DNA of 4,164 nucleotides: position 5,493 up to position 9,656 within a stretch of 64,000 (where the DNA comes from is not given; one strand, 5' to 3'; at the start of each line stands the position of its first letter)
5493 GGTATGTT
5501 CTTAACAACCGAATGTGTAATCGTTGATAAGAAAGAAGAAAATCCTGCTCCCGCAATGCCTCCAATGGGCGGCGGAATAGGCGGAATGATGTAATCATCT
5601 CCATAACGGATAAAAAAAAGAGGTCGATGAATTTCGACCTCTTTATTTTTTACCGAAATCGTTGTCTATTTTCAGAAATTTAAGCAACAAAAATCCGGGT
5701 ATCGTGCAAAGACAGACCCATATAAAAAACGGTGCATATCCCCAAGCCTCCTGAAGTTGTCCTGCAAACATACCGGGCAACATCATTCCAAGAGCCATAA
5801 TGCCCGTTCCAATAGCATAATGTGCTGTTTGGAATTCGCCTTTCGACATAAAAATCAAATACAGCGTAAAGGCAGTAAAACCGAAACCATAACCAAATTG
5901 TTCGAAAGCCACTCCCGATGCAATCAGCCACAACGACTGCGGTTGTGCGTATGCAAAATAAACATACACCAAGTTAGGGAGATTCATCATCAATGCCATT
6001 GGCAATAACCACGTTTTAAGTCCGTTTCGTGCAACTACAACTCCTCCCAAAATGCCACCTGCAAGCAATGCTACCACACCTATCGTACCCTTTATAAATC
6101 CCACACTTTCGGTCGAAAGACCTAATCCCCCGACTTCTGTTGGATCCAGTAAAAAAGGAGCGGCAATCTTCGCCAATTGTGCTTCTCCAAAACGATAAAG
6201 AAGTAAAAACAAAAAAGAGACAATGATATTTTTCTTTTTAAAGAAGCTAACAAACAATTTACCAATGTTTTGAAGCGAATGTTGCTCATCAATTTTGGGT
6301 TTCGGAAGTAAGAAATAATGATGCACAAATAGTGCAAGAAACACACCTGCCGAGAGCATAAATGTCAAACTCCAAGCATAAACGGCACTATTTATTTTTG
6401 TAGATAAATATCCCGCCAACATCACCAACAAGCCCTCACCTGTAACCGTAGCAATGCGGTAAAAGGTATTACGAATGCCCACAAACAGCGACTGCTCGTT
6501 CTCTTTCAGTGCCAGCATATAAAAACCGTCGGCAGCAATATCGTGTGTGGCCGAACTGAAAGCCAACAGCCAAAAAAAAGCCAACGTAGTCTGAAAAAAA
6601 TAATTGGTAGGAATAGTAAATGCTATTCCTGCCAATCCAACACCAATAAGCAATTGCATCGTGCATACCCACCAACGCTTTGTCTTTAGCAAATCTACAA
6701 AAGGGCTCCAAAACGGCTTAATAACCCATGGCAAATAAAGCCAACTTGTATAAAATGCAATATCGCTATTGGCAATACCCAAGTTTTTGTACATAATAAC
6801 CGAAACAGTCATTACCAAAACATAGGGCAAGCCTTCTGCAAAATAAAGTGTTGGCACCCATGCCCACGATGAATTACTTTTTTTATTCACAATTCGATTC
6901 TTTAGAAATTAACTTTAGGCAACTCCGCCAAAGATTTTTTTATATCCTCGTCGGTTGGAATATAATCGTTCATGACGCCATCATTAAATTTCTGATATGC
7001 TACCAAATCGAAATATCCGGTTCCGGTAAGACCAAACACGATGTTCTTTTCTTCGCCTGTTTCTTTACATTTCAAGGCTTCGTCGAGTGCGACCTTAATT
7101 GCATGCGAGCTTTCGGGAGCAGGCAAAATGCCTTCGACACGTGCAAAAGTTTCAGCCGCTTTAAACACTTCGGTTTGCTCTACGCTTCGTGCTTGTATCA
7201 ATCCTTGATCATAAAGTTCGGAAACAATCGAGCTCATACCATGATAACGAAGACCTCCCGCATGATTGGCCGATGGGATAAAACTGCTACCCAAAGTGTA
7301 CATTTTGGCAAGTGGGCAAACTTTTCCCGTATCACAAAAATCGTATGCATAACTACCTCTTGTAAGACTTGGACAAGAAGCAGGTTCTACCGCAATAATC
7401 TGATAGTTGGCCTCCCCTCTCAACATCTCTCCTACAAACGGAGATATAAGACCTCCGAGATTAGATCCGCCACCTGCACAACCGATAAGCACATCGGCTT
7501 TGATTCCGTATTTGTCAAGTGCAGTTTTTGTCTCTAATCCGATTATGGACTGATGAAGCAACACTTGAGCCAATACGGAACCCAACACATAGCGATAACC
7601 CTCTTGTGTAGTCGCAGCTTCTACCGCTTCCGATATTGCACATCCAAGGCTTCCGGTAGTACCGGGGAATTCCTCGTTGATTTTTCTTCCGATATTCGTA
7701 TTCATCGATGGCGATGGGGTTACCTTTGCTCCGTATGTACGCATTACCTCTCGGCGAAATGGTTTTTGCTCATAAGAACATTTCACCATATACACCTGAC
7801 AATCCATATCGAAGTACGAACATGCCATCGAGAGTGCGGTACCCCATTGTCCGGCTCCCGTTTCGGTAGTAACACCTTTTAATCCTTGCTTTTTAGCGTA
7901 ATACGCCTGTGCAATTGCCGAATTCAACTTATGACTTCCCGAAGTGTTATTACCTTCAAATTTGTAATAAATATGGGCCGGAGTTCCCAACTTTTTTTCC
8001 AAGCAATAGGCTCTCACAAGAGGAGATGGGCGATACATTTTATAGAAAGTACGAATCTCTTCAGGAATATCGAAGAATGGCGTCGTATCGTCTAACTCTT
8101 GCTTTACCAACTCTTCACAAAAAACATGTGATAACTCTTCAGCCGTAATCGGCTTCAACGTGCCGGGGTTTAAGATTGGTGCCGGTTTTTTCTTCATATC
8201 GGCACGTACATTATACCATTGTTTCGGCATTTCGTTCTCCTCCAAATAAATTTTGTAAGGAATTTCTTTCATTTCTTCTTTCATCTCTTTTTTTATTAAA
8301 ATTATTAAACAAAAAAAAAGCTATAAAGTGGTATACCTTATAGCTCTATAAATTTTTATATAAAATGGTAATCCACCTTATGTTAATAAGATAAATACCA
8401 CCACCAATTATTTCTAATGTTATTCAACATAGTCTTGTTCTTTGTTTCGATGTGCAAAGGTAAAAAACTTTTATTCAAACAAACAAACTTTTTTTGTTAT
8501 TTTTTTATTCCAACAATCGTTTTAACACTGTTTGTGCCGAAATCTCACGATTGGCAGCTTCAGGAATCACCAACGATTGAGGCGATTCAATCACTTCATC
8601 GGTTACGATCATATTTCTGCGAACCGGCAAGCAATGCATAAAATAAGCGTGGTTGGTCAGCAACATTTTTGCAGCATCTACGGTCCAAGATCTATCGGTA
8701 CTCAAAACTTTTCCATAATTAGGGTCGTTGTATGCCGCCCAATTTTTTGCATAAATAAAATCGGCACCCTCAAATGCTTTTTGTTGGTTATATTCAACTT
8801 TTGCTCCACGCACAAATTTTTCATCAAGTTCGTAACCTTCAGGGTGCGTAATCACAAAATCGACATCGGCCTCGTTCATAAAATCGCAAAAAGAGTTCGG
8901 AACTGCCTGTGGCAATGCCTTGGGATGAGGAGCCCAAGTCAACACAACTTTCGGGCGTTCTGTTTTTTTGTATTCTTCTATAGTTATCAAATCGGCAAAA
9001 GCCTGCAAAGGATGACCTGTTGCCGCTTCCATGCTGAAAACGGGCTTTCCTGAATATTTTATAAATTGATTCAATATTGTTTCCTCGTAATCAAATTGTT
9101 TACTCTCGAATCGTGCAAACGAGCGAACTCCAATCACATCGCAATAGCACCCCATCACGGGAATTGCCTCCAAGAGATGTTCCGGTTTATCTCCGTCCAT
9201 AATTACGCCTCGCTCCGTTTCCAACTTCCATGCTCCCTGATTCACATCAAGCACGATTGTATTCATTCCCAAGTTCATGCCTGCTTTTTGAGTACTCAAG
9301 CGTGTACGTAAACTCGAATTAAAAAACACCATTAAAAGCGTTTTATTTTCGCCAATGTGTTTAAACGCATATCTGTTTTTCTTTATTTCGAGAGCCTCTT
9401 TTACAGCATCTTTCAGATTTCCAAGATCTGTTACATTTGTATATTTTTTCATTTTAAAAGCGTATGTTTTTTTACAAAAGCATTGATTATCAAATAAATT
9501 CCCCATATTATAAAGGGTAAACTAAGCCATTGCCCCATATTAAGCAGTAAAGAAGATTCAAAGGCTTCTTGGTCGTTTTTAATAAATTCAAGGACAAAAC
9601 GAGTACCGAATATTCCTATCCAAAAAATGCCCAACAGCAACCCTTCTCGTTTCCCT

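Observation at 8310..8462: Candidate ribosome-mediated tryptophan attenuator (WWW leader peptide) in front of the stand-alone trpB2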

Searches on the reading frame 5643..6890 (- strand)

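Call 3: search_protein_families(library=ncbifam, proteins=[window:5643-6890:-])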
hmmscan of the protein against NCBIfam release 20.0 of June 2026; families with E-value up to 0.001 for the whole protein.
window:5643-6890:- (415 aa): 5 families
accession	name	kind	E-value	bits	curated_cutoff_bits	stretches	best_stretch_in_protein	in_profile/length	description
TIGR00901.2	2A0125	subfamily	1.7e-54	185.1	350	1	14-403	11-415/417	AmpG family muropeptide MFS transporter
NF008867.0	PRK11902.1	equivalog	2e-36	125.9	656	1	14-407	20-404/419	muropeptide transporter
NF008238.0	PRK11010.1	equivalog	3.2e-30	105.4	756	1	15-407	20-403/492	muropeptide MFS transporter AmpG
TIGR02718.1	sider_RhtX_FptX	subfamily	3.8e-19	68.9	356.15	1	13-392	7-376/390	RhtX/FptX family siderophore transporter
TIGR00788.1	fbt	subfamily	1.4e-05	24.3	216.4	1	14-204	33-223/468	folate/biopterin family MFS transporter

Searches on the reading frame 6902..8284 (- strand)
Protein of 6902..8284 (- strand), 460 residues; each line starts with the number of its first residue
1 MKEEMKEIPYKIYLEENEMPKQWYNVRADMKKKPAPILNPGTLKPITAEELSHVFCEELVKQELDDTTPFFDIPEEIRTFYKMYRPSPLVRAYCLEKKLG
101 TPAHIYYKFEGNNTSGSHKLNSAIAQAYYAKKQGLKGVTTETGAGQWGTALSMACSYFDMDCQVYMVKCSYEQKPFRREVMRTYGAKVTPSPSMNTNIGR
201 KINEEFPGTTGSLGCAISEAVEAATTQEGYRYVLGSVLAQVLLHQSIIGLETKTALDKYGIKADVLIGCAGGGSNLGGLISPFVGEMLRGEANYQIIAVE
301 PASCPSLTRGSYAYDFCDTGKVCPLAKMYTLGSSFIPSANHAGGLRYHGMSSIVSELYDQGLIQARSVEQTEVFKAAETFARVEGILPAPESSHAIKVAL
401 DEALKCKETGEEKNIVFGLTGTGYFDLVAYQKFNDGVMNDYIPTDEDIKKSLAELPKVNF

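Call 3: search_protein_families(library=ncbifam, proteins=[window:6902-8284:-])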
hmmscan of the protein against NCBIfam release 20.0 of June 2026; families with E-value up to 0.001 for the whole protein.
window:6902-8284:- (460 aa): 23 families
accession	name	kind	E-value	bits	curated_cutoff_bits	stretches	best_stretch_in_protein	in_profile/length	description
NF009057.0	PRK12391.1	equivalog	4.3e-203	674.8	366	1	10-448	4-440/441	TrpB-like pyridoxal phosphate-dependent enzyme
TIGR01415.1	trpB_rel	hypoth_equivalog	7.9e-176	584.9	518.85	1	19-434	1-416/419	TrpB-like pyridoxal phosphate-dependent enzyme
TIGR00263.1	trpB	equivalog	1.1e-44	153.1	392.45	1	78-429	40-380/385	tryptophan synthase subunit beta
NF010376.0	PRK13803.1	equivalog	1.1e-41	143.4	819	1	84-435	258-596/600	bifunctional phosphoribosylanthranilate isomerase/tryptophan synthase subunit beta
NF010375.0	PRK13802.1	equivalog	5.6e-29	100.7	1386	1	76-433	314-672/695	bifunctional indole-3-glycerol phosphate synthase/tryptophan synthase subunit beta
NF004996.0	PRK06381.1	equivalog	1.2e-15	57.3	266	1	86-189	15-113/319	threonine synthase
TIGR01136.1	cysKM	subfamily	8.5e-11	41.8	344.15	1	88-417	9-284/299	cysteine synthase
TIGR01139.1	cysK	equivalog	9.9e-11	41.4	350.95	1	88-418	9-284/298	cysteine synthase A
NF005292.0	PRK06815.1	equivalog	1.2e-10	41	371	1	82-421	17-305/320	threonine/serine dehydratase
NF008735.0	PRK11761.1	equivalog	5.7e-10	38.9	413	1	86-191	12-115/296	cysteine synthase CysM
NF040741.1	ornith_OrtB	equivalog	1.5e-09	36.9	550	1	98-164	77-142/464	2-amino-4-oxopentanoate thiolase subunit OrtB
TIGR03945.1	PLP_SbnA_fam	equivalog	3.8e-08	32.8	349.95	1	101-189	20-108/304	2,3-diaminopropionate biosynthesis protein SbnA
NF006094.0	PRK08246.1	subfamily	3.9e-08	33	331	1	84-311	21-210/310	serine/threonine dehydratase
NF006050.0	PRK08197.1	equivalog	1.5e-07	30.6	303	1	87-202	81-191/406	threonine synthase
NF006390.0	PRK08639.1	equivalog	2e-07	30.3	421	1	73-310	12-221/418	threonine ammonia-lyase IlvA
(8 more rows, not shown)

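Call 13: find_related_loci(query=window:6902-8284:-, collection=genome_contigs, flank=3000)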
Query window:6902-8284:- (460 aa) in genome_contigs; peptide patterns used: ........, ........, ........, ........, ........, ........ (x = any residue, [..] = any of these).
600 stretches matched a pattern (row limit reached: there are more); 591 encode a relative of the query (tblastn E <= 1e-3); the best 80 are kept; 80 distinct loci.
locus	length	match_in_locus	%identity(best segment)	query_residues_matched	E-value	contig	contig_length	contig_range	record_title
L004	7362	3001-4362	90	6-459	0e+0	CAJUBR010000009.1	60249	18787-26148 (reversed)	MAG TPA_asm: uncultured Lachnospiraceae bacterium isolate MGBC127878 genome assembly, contig: MGBC127878.9, whole genome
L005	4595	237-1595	90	6-458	0e+0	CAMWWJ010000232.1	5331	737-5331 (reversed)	MAG TPA_asm: uncultured Lachnospiraceae bacterium isolate SRR14411331_bin.4_metawrap_v1.3_MAG genome assembly, contig: N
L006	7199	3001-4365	90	6-460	0e+0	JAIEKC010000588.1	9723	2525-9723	MAG: Acetatifactor sp. isolate SC0420_S14_11 SC0420_S14_11_contig_588, whole genome shotgun sequence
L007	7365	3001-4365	90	5-459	0e+0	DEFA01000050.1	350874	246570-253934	MAG TPA_asm: Lachnospiraceae bacterium UBA2864 UBA2864_contig_280, whole genome shotgun sequence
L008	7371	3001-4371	90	2-458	0e+0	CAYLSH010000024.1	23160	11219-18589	MAG TPA_asm: uncultured Lachnospiraceae bacterium isolate SRP350583_co2_362 genome assembly, contig: NODE_3087_length_23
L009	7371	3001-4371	88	2-458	0e+0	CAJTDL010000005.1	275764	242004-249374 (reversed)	Lachnospiraceae bacterium isolate B94_19_ER_BP genome assembly, contig: MGBC000145.5, whole genome shotgun sequence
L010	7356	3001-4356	89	7-458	0e+0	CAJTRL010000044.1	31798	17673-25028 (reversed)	MAG TPA_asm: uncultured Lachnospiraceae bacterium isolate MGBC110096 genome assembly, contig: MGBC110096.44, whole genom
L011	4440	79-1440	89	6-459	0e+0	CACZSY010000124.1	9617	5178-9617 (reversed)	MAG: uncultured Lachnospiraceae bacterium isolate RUG12922 genome assembly, contig: RUG12922_asm_124, whole genome shotg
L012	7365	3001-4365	88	6-460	0e+0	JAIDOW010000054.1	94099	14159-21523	MAG: Lachnospiraceae bacterium isolate SC0352_S19_5 SC0352_S19_5_contig_54, whole genome shotgun sequence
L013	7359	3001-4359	89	6-458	0e+0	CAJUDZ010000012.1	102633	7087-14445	MAG TPA_asm: uncultured Lachnospiraceae bacterium isolate MGBC117495 genome assembly, contig: MGBC117495.12, whole genom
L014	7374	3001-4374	89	2-459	0e+0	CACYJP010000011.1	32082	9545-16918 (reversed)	MAG: uncultured Lachnospiraceae bacterium isolate RUG11997 genome assembly, contig: RUG11997_asm_11, whole genome shotgu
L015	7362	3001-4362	89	6-459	0e+0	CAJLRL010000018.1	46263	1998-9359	MAG TPA_asm: uncultured Lachnospiraceae bacterium isolate ERR1600664-bin.18 genome assembly, contig: NODE_986_length_462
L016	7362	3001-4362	90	5-458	0e+0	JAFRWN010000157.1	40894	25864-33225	MAG: Lachnospiraceae bacterium isolate RGIG2862 Goat_Omasum.Co__c2440545, whole genome shotgun sequence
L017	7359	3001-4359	89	6-458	0e+0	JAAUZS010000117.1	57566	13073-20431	MAG: Lachnospiraceae bacterium isolate Mgla_MAG_29-bin_8 c_000000030462, whole genome shotgun sequence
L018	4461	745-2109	88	6-460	0e+0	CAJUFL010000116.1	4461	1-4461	MAG TPA_asm: uncultured Lachnospiraceae bacterium isolate MGBC129221 genome assembly, contig: MGBC129221.116, whole geno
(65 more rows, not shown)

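Call 68: find_encoding_contigs(protein=window:6902-8284:-, flank=1500, max_places=6)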
Protein window:6902-8284:- (460 aa): 21 contigs read that carry it; 6 places shown.
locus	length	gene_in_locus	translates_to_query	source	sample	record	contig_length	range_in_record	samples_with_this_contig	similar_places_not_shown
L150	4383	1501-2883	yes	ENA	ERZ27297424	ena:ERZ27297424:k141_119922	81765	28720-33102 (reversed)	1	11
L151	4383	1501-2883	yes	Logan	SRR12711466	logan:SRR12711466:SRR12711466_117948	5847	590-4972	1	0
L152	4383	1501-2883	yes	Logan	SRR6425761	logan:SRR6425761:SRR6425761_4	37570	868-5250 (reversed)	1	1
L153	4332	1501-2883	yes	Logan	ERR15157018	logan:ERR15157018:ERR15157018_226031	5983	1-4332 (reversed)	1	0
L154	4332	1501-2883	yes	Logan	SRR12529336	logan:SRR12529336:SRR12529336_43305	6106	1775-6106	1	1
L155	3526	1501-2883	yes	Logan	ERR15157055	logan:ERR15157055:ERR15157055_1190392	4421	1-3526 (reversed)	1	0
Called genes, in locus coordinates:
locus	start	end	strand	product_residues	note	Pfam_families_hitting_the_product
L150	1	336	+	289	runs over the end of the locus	PF01790:LGT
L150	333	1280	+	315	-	PF02729:OTCace_N, PF00185:OTCace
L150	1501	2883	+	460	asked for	PF00291:PALP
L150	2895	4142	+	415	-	PF03092:BT1, PF07690:MFS_1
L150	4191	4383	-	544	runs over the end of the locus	PF00118:Cpn60_TCP1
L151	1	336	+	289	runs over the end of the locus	PF01790:LGT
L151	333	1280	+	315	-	PF02729:OTCace_N, PF00185:OTCace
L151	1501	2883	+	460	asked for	PF00291:PALP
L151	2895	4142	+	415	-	PF03092:BT1, PF07690:MFS_1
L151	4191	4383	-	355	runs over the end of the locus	?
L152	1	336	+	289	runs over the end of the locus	PF01790:LGT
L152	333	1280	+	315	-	PF02729:OTCace_N, PF00185:OTCace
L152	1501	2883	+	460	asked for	PF00291:PALP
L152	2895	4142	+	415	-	PF03092:BT1, PF07690:MFS_1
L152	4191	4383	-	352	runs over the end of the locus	?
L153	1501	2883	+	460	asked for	PF00291:PALP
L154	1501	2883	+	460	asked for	PF00291:PALP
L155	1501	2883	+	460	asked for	PF00291:PALP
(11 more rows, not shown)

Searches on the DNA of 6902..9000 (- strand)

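Call 5: search_rna_families(source=window, start=7800, end=9000, threshold=evalue, max_evalue=10)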
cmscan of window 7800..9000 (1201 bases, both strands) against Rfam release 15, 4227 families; matches with E-value up to 10: 3.
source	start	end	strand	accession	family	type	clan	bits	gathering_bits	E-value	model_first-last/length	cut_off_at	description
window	8330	8450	-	RF01692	Bacteroid-trp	Cis-reg; leader;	-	32.3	49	0.19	1-131/131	no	Bacteroidete tryptophan peptide leader RNA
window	8162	8193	+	RF01813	rdlD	Gene; antitoxin;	-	14.7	50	8.7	1-66/66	no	rdlD antitoxin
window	8948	8993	+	RF02108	DLEU2_4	Gene; lncRNA;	-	14.5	40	6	1-58/58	no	Deleted in lymphocytic leukemia 2 conserved region 4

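Call 7: search_rna_families(source=window, start=8250, end=8520, threshold=evalue, max_evalue=10, show_alignments=2)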
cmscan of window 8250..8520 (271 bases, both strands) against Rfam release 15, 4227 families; matches with E-value up to 10: 6.
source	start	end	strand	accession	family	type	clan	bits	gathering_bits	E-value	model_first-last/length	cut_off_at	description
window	8330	8450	-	RF01692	Bacteroid-trp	Cis-reg; leader;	-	32.3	49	0.042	1-131/131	no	Bacteroidete tryptophan peptide leader RNA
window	8449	8520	+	RF02650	CncR1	Gene; sRNA;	-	14.4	76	0.37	1-78/213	3'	Cag non-coding RNA1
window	8321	8383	-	RF02520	mir-965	Gene; miRNA;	-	14.3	43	3.5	1-76/76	no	mir-965 microRNA precursor family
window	8323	8381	+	RF03933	MIR6445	Gene; miRNA;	-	13.7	100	6.4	21-98/117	no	MIR6445 microRNA precursor family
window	8315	8349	-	RF00750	mir-458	Gene; miRNA;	-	13.4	59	6.2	22-57/78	no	mir-458 microRNA precursor family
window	8288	8338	-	RF02060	STnc410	Gene; sRNA;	-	10.9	50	5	1-158/158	no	Enterobacterial sRNA STnc410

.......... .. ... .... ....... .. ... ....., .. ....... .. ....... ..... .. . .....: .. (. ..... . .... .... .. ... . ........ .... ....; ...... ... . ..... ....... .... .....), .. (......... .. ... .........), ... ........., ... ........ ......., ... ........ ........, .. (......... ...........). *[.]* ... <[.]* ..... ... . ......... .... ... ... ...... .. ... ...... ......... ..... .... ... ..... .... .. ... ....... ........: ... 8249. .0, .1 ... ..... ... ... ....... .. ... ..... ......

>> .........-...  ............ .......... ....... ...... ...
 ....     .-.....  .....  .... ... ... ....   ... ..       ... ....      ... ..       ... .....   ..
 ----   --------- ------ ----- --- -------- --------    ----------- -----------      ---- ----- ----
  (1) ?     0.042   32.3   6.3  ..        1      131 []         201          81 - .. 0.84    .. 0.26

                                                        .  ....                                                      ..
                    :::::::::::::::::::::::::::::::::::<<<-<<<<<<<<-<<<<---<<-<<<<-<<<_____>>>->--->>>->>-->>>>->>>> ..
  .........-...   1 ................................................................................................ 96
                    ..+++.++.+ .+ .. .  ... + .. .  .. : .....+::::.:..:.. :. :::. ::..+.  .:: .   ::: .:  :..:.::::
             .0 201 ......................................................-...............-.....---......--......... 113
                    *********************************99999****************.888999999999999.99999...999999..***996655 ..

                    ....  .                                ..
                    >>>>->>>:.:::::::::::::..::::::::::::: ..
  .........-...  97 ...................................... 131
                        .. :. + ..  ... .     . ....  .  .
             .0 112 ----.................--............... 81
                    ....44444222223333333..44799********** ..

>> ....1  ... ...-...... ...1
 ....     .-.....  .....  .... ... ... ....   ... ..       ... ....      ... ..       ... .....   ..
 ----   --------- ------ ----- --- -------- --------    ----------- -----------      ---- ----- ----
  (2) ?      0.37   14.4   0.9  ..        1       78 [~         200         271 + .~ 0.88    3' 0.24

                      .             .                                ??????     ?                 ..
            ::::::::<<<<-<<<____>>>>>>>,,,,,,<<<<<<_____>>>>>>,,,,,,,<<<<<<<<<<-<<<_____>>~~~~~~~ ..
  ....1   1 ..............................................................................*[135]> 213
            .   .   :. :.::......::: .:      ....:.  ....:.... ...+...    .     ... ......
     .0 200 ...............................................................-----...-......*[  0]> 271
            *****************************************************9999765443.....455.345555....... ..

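Call 42: search_rna_families(sources=[L004, L006, L007, L008, L009, L012, L016, L020, L021, L022, L026, L032, L039, L042, L044, L047, L053, L073, L078, L081], threshold=gathering)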
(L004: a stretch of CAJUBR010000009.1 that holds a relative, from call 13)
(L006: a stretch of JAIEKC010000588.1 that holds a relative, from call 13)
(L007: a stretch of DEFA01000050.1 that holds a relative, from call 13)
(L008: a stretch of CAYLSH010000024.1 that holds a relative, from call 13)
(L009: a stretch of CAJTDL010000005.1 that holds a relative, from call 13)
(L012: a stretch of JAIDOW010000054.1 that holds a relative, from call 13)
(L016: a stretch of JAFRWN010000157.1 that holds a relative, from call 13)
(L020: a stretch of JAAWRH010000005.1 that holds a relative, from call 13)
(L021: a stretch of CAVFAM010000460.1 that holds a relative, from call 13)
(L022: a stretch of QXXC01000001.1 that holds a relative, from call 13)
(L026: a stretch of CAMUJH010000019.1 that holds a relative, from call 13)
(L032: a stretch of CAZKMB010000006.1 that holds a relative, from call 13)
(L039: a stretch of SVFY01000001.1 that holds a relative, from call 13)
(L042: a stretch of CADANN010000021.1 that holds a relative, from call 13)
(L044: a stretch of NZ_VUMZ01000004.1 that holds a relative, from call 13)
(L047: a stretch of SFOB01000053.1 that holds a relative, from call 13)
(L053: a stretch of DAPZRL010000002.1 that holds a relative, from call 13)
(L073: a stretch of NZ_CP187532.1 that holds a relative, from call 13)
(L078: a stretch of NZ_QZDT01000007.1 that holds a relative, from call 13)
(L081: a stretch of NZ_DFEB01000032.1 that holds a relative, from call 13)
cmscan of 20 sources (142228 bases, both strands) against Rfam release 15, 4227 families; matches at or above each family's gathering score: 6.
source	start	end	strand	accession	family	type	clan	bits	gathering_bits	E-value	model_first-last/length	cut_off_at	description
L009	2542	2784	+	RF00230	T-box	Cis-reg; leader;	-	97.9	93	5.8e-20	1-219/219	no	T-box leader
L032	2670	2913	+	RF00230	T-box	Cis-reg; leader;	-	95.5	93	2.4e-19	1-219/219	no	T-box leader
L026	2635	2916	+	RF00230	T-box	Cis-reg; leader;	-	95.2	93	2.8e-19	1-219/219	no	T-box leader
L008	2652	2902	+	RF00230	T-box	Cis-reg; leader;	-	93.5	93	8.1e-19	1-219/219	no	T-box leader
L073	5117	5198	-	RF01051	c-di-GMP-I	Cis-reg; riboswitch;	CL00126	68.8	35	5e-11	1-87/87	no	c-di-GMP-I riboswitch aptamer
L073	5282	5364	-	RF01051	c-di-GMP-I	Cis-reg; riboswitch;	CL00126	66.9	35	1.4e-10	1-87/87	no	c-di-GMP-I riboswitch aptamer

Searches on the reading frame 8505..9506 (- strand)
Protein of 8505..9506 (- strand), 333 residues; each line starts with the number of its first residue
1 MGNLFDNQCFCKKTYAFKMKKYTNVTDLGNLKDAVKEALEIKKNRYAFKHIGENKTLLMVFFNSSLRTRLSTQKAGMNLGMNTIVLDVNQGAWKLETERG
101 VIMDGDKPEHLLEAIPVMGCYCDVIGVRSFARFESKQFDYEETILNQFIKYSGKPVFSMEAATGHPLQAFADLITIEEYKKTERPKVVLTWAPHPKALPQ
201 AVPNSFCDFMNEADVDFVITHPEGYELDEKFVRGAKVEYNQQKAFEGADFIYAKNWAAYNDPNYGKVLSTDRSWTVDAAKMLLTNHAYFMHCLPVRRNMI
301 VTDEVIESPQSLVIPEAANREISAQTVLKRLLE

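Call 3: search_protein_families(library=ncbifam, proteins=[window:8505-9506:-])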
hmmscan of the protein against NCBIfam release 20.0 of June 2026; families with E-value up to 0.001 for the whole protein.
window:8505-9506:- (333 aa): 13 families
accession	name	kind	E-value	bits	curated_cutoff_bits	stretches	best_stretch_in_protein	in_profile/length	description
NF003384.0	PRK04523.1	equivalog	2e-84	283.5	288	1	19-331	3-332/336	N-acetylornithine carbamoyltransferase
NF001986.0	PRK00779.1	subfamily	4.4e-38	131.1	306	1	26-332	12-304/307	ornithine carbamoyltransferase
TIGR00658.1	orni_carb_tr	equivalog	5.9e-32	111.1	280.85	1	30-332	13-303/304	ornithine carbamoyltransferase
NF011380.0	PRK14805.1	equivalog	3.2e-24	85.5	421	1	30-332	14-300/302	ornithine carbamoyltransferase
TIGR04384.1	putr_carbamoyl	exception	2.5e-23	82.7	500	1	25-329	13-304/330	putrescine carbamoyltransferase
NF011379.0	PRK14804.1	equivalog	6.8e-15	55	373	2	164-333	130-310/311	ornithine carbamoyltransferase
NF002032.1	PRK00856.1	equivalog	9.7e-15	54.5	263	1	31-325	14-290/297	aspartate carbamoyltransferase catalytic subunit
NF003286.0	PRK04284.1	subfamily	1.3e-14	54.1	515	1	40-320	29-318/332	ornithine carbamoyltransferase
TIGR03316.1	ygeW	equivalog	3e-13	49.4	500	1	49-260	52-273/391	knotted carbamoyltransferase YgeW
NF005538.0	PRK07200.1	equivalog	8e-12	44.9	453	1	49-260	55-276/396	knotted carbamoyltransferase YgeW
TIGR00670.1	asp_carb_tr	equivalog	5.8e-10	38.8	236.95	1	30-319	13-290/304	aspartate carbamoyltransferase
NF009213.0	PRK12562.1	subfamily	1.1e-09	38.2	559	0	245-295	223-277/334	ornithine carbamoyltransferase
NF002470.0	PRK01713.1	equivalog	1.4e-07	31.2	545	1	54-298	46-280/334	ornithine carbamoyltransferase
